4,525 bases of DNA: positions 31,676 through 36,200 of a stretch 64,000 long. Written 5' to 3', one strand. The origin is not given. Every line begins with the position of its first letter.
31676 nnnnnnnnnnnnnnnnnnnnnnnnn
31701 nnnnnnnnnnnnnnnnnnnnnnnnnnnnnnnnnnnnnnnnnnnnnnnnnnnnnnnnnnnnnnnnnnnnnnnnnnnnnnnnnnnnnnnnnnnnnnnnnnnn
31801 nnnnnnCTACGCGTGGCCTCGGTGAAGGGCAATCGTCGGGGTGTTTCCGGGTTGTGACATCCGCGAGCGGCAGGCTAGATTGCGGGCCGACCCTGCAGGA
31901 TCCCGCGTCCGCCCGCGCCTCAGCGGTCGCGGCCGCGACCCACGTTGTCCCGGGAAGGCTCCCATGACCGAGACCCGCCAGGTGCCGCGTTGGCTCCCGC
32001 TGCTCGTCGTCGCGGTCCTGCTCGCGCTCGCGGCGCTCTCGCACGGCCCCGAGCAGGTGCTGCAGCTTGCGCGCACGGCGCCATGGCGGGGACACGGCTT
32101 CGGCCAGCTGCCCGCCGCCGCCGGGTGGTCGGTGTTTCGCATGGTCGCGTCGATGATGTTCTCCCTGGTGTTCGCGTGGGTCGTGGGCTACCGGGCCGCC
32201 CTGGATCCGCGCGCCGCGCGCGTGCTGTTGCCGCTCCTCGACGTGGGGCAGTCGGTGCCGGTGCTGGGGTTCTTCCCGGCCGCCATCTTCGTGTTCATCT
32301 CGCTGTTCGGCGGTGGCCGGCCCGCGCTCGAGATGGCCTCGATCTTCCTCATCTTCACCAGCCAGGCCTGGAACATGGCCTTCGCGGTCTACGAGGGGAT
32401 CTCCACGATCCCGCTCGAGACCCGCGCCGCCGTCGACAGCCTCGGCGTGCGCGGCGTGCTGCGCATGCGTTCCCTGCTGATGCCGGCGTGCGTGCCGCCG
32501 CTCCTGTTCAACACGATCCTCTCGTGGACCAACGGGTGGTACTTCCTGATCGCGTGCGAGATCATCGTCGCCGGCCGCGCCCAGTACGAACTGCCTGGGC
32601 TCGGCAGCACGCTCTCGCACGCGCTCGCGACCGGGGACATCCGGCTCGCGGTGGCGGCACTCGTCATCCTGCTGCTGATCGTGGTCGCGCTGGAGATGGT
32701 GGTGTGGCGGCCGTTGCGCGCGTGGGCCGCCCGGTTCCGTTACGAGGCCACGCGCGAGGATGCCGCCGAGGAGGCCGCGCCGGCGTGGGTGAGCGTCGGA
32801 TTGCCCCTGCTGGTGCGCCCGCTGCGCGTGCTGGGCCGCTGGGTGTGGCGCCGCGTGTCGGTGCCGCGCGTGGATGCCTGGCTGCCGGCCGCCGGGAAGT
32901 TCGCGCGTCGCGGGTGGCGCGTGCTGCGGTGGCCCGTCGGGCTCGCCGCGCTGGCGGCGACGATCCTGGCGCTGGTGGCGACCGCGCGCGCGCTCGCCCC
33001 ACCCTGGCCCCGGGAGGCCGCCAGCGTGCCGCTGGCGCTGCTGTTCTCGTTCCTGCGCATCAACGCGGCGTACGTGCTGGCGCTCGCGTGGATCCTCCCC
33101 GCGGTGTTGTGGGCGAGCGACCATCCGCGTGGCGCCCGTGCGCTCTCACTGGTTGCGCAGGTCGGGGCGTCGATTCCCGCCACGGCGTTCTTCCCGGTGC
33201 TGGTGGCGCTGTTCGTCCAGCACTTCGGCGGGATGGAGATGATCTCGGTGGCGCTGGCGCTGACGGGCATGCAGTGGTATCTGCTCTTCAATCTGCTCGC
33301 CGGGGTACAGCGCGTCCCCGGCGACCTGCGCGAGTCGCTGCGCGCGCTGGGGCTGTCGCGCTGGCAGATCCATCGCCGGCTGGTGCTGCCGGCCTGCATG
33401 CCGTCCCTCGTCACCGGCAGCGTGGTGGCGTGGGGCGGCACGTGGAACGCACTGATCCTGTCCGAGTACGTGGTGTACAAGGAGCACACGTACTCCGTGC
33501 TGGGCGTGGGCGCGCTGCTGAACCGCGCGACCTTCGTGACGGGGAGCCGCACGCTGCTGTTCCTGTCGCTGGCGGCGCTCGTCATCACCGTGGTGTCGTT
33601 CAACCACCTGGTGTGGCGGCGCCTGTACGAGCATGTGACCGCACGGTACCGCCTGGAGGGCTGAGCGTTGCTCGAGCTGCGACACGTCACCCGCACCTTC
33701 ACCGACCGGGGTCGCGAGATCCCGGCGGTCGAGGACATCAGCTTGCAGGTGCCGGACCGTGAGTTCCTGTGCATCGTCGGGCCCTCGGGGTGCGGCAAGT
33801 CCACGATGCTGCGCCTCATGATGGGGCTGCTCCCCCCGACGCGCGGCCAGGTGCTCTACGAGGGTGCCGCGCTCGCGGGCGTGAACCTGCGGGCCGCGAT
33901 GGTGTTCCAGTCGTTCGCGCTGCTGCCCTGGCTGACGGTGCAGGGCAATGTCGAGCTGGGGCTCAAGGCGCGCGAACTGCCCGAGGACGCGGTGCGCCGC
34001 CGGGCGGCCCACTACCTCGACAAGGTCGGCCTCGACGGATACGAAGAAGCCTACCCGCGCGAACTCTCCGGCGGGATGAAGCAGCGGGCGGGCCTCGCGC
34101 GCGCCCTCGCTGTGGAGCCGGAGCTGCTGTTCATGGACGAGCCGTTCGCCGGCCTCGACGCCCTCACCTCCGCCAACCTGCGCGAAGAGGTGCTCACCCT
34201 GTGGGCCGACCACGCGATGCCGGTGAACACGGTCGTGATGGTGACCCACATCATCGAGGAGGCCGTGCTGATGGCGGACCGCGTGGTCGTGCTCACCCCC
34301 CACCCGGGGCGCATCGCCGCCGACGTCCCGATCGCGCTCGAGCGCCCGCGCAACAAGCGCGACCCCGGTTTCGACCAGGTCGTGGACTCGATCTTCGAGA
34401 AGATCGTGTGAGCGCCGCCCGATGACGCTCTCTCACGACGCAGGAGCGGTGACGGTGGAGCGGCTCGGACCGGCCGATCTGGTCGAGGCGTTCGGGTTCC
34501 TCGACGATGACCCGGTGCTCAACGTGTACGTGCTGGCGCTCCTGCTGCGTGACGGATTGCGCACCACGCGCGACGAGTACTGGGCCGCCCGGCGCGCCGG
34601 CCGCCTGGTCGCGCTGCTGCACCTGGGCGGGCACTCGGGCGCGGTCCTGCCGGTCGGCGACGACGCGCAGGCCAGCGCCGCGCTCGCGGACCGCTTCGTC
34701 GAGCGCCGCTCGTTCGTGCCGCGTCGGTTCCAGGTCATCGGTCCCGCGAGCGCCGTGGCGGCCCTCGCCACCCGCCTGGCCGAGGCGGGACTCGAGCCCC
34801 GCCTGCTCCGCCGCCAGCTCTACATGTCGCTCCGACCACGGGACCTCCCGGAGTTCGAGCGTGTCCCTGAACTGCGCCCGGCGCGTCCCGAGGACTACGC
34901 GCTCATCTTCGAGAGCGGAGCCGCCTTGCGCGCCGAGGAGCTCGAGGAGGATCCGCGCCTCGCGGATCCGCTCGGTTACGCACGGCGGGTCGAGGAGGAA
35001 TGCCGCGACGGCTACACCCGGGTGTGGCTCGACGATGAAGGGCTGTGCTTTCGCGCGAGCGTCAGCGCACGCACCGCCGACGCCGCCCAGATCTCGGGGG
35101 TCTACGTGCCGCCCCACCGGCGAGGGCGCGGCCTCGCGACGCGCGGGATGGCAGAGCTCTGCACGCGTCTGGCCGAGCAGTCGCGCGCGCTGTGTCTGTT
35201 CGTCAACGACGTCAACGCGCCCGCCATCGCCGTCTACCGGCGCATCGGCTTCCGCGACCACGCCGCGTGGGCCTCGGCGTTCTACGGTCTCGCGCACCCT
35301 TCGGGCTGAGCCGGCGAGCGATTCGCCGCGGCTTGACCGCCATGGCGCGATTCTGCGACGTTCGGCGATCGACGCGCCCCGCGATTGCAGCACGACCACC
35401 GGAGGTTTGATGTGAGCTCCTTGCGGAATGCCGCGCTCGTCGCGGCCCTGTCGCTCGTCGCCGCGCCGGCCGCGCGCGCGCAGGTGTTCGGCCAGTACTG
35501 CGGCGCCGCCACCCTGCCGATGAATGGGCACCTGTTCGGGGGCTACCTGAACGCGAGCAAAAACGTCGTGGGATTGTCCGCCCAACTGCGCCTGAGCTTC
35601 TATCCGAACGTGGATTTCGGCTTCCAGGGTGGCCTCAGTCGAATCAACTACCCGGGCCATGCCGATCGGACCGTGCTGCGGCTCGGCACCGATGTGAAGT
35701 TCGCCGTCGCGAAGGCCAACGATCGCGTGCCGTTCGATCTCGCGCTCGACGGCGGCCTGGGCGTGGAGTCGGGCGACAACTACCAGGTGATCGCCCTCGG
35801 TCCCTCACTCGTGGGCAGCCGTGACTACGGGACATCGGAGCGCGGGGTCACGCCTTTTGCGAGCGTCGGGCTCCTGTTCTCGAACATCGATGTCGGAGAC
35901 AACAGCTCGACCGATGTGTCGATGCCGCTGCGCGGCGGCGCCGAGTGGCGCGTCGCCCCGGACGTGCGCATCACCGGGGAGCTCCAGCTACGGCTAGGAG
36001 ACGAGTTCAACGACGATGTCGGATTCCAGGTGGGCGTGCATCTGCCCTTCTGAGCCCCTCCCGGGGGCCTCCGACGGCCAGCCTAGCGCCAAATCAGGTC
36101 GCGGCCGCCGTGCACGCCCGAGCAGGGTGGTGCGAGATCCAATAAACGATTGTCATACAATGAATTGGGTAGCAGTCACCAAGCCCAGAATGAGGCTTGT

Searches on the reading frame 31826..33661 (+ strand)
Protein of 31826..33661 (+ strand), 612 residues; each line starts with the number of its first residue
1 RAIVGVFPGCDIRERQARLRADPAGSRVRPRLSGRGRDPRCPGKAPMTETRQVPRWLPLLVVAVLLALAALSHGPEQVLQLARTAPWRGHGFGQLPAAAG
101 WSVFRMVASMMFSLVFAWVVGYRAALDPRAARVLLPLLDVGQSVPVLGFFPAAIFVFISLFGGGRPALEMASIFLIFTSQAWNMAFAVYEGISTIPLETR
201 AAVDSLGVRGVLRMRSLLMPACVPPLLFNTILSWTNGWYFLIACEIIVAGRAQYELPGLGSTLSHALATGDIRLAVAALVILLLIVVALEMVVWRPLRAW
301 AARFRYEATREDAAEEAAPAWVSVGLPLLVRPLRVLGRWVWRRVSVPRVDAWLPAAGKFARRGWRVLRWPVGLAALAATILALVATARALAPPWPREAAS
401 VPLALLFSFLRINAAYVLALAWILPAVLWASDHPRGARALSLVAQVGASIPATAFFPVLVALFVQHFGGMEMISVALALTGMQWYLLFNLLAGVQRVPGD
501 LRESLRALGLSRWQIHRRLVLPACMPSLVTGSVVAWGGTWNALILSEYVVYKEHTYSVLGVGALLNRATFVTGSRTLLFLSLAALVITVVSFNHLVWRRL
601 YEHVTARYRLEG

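Call 60: search_protein_families(library=pfam, proteins=[window:31826-33661:+], max_evalue=0.0001)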
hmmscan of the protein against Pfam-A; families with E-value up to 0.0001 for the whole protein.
window:31826-33661:+ (612 aa): 1 family
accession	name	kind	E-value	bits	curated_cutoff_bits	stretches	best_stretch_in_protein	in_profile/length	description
PF00528.27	BPD_transp_1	-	8.6e-31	107.5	26.4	2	427-593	6-168/184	Binding-protein-dependent transport system inner membrane component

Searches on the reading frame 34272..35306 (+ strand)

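Call 60: search_protein_families(library=pfam, proteins=[window:34272-35306:+], max_evalue=0.0001)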
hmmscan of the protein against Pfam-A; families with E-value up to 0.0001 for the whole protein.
window:34272-35306:+ (345 aa): 6 families
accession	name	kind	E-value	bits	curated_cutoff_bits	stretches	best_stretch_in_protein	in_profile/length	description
PF08445.16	FR47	-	1.2e-09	38.5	22.1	1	270-330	20-80/86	FR47-like protein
PF00583.31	Acetyltransf_1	-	1.7e-09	38.4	20.7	1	247-327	46-116/116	Acetyltransferase (GNAT) family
PF13312.11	DUF4081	-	9.8e-08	32.6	25.3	1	102-210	2-103/105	Domain of unknown function (DUF4081)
PF13508.13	Acetyltransf_7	-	4.1e-06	27.5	27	1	264-328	20-83/84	Acetyltransferase (GNAT) domain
PF13673.13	Acetyltransf_10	-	3.9e-05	24.1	23.6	1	240-330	22-110/128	Acetyltransferase (GNAT) domain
PF13527.13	Acetyltransf_9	-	7.6e-05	23.1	25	0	260-328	61-125/127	Acetyltransferase (GNAT) domain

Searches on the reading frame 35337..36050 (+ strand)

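Call 60: search_protein_families(library=pfam, proteins=[window:35337-36050:+], max_evalue=0.0001)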
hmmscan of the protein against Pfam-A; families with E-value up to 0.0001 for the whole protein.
window:35337-36050:+ (238 aa): 1 family
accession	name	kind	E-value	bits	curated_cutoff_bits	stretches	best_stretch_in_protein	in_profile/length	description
PF13505.12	OMP_b-brl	-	3.1e-06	27.9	28.7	1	33-235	1-172/175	Outer membrane protein beta-barrel domain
